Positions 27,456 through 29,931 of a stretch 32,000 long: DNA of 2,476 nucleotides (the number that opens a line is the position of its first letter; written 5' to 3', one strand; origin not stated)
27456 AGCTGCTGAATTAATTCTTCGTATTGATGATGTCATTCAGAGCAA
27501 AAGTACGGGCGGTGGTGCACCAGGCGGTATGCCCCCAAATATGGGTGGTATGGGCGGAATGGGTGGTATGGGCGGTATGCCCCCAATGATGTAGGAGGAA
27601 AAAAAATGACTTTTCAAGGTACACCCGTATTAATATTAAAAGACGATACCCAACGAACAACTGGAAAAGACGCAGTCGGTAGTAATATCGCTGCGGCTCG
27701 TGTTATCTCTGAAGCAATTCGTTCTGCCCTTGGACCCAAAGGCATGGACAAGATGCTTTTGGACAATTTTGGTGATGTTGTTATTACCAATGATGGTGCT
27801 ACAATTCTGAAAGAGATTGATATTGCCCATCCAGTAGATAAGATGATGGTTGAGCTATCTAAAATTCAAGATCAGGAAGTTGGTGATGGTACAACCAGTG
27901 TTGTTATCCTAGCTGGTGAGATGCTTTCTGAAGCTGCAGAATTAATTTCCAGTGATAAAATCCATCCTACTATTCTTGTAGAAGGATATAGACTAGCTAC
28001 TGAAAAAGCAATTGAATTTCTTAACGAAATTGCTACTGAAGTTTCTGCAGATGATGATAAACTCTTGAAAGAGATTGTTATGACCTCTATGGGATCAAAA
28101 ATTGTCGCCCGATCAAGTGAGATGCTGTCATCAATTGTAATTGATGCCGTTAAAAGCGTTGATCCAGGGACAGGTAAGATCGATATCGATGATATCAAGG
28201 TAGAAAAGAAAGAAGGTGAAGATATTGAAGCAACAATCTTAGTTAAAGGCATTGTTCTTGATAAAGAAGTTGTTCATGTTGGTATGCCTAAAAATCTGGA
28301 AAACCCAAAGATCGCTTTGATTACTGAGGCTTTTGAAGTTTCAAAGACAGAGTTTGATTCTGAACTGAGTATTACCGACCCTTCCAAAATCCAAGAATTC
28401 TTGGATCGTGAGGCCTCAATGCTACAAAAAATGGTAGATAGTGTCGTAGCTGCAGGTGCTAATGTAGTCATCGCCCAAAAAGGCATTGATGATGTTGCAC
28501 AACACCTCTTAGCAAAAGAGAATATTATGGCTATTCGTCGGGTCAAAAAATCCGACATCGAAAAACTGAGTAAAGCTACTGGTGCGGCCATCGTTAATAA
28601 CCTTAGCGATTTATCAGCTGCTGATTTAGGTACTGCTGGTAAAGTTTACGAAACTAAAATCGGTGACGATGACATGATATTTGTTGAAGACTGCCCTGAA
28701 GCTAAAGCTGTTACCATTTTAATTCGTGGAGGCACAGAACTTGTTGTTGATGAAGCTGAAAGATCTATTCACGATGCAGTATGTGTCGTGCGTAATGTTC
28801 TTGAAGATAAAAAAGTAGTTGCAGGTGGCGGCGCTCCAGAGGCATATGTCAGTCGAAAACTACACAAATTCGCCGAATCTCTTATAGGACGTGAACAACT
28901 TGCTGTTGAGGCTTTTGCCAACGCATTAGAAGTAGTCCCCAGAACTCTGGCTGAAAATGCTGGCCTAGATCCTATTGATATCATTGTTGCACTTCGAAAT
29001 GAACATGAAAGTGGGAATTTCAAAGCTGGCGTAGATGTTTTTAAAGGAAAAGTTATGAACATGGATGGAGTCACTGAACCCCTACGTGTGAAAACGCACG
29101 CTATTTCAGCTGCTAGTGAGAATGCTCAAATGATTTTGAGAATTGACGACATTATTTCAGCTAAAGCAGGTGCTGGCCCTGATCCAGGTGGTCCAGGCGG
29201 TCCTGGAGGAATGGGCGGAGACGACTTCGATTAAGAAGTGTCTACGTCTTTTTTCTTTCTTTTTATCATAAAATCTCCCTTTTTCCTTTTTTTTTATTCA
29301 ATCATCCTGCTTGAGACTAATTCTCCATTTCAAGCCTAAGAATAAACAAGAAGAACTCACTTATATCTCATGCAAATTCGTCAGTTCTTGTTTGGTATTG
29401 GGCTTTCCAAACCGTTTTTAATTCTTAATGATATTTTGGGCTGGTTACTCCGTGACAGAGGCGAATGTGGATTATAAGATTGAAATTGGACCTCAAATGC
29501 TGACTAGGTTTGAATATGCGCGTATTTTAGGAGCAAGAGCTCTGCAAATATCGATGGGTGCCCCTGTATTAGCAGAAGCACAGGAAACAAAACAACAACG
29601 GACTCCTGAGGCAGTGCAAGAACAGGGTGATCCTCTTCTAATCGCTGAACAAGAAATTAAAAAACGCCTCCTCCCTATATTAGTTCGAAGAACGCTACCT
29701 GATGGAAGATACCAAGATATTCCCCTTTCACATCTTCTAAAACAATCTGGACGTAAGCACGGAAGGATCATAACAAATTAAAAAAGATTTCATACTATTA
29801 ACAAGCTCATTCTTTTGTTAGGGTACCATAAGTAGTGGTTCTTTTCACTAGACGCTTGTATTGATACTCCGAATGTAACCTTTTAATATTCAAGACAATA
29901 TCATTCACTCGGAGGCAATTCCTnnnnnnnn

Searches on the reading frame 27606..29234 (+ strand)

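Call 6: search_protein_families(library=ncbifam, proteins=[window:27606-29234:+])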
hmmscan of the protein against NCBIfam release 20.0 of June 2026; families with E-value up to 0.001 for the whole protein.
window:27606-29234:+ (542 aa): 17 families
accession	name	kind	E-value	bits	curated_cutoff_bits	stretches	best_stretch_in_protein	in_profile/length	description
NF041082.2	thermosome_alpha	equivalog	2.7e-222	739.2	450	1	7-520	2-519/519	thermosome subunit alpha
NF041083.2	thermosome_beta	equivalog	1.7e-220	733.5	400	1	6-520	1-520/520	thermosome subunit beta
TIGR02339.1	thermosome_arch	subfamily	2e-210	700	671.1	1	7-520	1-521/521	thermosome subunit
TIGR02344.1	chap_CCT_gamma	equivalog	7.3e-149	496.6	553.45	1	7-519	1-522/526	T-complex protein 1 subunit gamma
TIGR02340.1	chap_CCT_alpha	equivalog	9.6e-145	483.3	800.2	1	15-519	5-529/536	T-complex protein 1 subunit alpha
TIGR02343.1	chap_CCT_epsi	equivalog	1.7e-144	482.4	710.5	1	5-519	8-531/532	T-complex protein 1 subunit epsilon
TIGR02342.1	chap_CCT_delta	equivalog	3.9e-143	477.7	695.35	1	21-519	8-516/517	T-complex protein 1 subunit delta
TIGR02345.1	chap_CCT_eta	equivalog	7.7e-134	446.8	669.2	1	7-520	3-521/523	T-complex protein 1 subunit eta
TIGR02347.1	chap_CCT_zeta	equivalog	1.2e-111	373.9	587.15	1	11-519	5-525/531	T-complex protein 1 subunit zeta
TIGR02346.1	chap_CCT_theta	equivalog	7.8e-110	367.8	455.9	1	10-526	5-526/531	T-complex protein 1 subunit theta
TIGR02341.1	chap_CCT_beta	equivalog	4.2e-106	355.6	522.15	1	10-520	2-515/519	T-complex protein 1 subunit beta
NF009487.0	PRK12849.1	subfamily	4.3e-30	104.5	352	2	33-238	21-221/543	chaperonin GroEL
NF000592.1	PRK00013.1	subfamily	4.5e-26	91.4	397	2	29-236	16-218/524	chaperonin GroEL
TIGR02348.1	GroEL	equivalog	3.5e-24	85.2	582.1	2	33-239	20-221/526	chaperonin GroEL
NF009488.0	PRK12850.1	subfamily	4.2e-21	75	475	2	33-208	22-191/544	chaperonin GroEL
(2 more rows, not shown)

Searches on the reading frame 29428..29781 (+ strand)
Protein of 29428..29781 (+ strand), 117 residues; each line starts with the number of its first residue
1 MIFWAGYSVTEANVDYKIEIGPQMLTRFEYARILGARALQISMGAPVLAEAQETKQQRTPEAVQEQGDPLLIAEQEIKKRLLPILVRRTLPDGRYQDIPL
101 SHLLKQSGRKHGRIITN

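Call 6: search_protein_families(library=ncbifam, proteins=[window:29428-29781:+])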
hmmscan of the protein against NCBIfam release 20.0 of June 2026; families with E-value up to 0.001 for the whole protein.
window:29428-29781:+ (117 aa): 4 families
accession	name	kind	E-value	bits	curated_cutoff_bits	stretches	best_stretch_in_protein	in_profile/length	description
NF002207.0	PRK01099.1-2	equivalog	1.4e-24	86.2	71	1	13-107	10-95/100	DNA-directed RNA polymerase subunit K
NF002208.0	PRK01099.1-3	equivalog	6.4e-19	67.9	57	1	23-89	4-58/60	DNA-directed RNA polymerase subunit K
NF002209.0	PRK01099.1-4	equivalog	2.8e-14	52.9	93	1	24-96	18-80/87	DNA-directed RNA polymerase subunit K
NF002206.0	PRK01099.1-1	equivalog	3.2e-12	46.4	72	1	25-88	3-53/57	DNA-directed RNA polymerase subunit K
